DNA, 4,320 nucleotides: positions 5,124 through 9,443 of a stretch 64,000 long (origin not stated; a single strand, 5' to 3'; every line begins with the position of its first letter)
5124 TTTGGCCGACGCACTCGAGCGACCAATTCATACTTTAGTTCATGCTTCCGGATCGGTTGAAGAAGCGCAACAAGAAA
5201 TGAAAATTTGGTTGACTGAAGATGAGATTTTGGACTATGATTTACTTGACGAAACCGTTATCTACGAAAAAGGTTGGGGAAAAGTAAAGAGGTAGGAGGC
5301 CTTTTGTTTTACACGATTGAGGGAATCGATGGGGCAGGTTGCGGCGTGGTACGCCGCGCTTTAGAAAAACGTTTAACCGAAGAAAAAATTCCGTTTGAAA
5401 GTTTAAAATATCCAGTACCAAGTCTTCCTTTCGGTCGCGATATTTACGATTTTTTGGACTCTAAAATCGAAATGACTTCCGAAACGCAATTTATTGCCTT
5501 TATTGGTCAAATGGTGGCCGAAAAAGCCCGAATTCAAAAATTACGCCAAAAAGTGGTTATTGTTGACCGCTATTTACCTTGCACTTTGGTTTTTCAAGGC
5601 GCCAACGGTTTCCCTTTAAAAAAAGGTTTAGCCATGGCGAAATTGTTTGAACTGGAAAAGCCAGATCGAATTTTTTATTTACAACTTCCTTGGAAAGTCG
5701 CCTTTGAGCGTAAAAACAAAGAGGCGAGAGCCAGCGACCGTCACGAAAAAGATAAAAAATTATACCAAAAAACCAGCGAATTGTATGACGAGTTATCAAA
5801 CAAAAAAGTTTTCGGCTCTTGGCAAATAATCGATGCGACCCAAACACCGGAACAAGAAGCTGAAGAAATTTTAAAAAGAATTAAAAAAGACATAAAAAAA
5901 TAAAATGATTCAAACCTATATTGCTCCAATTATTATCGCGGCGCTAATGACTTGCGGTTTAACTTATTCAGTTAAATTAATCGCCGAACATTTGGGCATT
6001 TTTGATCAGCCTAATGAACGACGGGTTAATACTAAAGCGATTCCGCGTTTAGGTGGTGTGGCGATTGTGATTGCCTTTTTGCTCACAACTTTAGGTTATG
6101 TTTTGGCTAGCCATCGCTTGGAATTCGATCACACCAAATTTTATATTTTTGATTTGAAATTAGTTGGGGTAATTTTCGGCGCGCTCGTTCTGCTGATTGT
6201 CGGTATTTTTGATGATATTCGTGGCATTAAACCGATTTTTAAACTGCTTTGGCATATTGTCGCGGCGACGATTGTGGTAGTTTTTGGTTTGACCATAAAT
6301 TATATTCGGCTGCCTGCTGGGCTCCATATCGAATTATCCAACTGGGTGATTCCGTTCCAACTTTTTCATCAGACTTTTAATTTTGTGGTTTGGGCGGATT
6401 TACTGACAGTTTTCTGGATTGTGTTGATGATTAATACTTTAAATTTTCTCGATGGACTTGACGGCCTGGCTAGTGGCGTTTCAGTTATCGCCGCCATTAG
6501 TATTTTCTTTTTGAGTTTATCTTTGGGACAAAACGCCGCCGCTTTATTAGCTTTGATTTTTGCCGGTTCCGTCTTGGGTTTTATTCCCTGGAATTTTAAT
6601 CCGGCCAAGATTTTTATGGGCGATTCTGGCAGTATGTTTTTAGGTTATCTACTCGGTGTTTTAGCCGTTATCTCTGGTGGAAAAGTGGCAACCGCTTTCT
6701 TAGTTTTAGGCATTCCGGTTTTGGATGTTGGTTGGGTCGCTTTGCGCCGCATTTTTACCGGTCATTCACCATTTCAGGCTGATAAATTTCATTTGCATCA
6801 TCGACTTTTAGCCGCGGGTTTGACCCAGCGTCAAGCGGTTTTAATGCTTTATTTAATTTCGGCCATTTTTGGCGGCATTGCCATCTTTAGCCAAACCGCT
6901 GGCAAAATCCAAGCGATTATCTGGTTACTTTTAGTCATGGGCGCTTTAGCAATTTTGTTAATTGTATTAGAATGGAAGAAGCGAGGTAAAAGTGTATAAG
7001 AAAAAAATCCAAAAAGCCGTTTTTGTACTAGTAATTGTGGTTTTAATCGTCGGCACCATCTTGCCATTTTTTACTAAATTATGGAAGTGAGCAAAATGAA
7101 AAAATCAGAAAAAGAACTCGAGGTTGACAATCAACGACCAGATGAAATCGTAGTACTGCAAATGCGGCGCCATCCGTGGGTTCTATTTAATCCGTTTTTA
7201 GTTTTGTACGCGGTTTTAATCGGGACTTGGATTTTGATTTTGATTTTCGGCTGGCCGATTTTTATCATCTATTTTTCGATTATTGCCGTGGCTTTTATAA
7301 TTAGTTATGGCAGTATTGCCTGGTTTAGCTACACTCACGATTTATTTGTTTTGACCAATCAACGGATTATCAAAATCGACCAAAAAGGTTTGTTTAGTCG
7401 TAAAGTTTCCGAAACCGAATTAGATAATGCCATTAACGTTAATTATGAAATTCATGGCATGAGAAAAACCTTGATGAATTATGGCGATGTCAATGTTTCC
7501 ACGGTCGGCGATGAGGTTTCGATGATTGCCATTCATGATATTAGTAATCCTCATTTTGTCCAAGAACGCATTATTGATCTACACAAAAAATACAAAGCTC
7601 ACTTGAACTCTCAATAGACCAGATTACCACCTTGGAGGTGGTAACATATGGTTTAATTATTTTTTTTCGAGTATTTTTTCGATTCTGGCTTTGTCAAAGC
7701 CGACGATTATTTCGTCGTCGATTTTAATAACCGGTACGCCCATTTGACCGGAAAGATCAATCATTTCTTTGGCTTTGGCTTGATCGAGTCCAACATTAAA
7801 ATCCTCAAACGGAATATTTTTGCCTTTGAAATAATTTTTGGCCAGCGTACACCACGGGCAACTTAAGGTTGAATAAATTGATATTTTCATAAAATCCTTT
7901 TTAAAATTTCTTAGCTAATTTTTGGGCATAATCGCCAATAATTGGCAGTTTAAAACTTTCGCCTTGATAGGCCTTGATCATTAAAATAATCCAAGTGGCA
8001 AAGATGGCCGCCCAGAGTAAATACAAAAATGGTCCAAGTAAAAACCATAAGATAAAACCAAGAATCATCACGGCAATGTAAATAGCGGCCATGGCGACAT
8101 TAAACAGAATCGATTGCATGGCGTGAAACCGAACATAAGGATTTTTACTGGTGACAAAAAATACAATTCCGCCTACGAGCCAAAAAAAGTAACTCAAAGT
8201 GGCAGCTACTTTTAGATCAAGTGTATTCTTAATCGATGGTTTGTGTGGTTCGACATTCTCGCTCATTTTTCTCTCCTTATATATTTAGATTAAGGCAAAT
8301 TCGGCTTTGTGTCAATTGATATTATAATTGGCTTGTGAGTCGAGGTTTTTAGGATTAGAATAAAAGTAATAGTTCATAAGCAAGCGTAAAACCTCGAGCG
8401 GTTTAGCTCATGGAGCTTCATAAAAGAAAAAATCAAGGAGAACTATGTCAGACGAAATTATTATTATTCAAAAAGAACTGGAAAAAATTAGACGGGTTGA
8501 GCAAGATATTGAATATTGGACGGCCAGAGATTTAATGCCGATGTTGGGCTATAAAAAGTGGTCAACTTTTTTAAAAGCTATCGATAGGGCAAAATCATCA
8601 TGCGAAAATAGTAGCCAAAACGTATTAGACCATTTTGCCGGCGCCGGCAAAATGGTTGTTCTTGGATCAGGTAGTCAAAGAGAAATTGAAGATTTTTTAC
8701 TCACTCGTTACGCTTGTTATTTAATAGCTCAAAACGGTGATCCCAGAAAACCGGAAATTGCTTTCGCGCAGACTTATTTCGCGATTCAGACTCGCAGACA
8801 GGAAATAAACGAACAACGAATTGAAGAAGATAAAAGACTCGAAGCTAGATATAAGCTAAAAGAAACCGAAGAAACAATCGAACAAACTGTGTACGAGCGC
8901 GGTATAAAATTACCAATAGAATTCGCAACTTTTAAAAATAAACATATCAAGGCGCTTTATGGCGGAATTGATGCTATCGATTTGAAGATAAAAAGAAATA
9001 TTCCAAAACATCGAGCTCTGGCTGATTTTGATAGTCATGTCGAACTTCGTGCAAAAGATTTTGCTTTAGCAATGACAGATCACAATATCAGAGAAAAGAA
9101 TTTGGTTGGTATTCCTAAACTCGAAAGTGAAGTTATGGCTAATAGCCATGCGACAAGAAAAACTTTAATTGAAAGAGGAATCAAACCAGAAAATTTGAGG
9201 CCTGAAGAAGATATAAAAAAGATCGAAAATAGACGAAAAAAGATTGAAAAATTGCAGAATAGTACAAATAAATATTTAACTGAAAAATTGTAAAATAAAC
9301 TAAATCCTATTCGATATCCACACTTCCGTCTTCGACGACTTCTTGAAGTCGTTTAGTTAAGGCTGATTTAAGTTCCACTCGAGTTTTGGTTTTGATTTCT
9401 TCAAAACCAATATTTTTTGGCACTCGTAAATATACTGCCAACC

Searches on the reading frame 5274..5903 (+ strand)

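Call 63: search_protein_families(library=pfam, max_evalue=0.0001, proteins=[window:5274-5903:+])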
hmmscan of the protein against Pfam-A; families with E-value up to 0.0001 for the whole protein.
window:5274-5903:+ (209 aa): 2 families
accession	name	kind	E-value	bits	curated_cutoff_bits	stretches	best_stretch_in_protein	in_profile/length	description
PF02223.23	Thymidylate_kin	-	3.9e-23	82.6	27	1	15-199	1-185/185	Thymidylate kinase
PF13521.12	AAA_28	-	6e-06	27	27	1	63-177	42-152/164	AAA domain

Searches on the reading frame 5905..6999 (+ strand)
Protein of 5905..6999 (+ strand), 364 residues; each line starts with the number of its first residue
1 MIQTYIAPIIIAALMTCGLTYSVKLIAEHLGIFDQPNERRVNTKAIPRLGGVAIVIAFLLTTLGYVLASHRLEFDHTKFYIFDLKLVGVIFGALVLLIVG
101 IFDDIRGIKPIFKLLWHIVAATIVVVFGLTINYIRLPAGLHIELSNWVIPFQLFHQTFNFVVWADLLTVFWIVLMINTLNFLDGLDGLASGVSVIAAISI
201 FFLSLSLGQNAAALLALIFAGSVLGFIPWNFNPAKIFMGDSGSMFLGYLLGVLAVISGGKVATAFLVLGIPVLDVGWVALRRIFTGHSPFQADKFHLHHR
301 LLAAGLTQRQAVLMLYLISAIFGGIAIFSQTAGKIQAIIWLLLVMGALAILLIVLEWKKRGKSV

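Call 63: search_protein_families(library=pfam, max_evalue=0.0001, proteins=[window:5905-6999:+])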
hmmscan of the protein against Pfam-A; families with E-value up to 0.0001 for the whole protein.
window:5905-6999:+ (364 aa): 1 family
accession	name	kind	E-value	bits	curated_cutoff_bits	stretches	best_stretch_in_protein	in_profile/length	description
PF00953.26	Glycos_transf_4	-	6.4e-39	133.9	27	1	87-257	2-159/160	Glycosyl transferase family 4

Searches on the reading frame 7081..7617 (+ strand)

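Call 63: search_protein_families(library=pfam, max_evalue=0.0001, proteins=[window:7081-7617:+])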
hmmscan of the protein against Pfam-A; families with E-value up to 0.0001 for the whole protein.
window:7081-7617:+ (178 aa): 1 family
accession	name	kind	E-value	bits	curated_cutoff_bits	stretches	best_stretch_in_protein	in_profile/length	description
PF08000.17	bPH_1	-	5.9e-05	23.5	27.7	0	81-113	35-67/122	Bacterial PH domain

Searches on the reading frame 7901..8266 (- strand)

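Call 64: search_protein_families(library=pfam, max_evalue=0.0001, proteins=[window:7901-8266:-])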
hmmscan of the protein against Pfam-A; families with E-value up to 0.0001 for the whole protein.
window:7901-8266:- (121 aa): 2 families
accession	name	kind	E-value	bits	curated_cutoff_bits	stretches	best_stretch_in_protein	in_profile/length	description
PF09685.15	DUF4870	-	2.3e-08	34.4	25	1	26-110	19-103/107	Domain of unknown function (DUF4870)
PF16166.10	TIC20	-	8.8e-05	22.8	28.6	0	23-112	89-179/181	Chloroplast import apparatus Tic20-like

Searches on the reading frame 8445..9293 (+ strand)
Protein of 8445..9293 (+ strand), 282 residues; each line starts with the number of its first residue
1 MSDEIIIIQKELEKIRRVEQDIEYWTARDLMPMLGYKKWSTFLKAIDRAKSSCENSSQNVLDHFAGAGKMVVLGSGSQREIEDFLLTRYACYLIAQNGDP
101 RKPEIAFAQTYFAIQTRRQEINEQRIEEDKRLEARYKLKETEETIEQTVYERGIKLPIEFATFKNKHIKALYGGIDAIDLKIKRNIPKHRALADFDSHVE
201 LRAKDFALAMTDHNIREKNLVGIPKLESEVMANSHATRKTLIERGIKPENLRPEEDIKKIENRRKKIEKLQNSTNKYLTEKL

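Call 63: search_protein_families(library=pfam, max_evalue=0.0001, proteins=[window:8445-9293:+])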
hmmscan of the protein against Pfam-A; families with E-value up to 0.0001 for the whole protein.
window:8445-9293:+ (282 aa): 1 family
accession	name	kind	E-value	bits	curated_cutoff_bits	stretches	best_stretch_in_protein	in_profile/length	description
PF02498.22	Bro-N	-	4.8e-13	50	25.6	1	14-111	1-94/96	BRO family, N-terminal domain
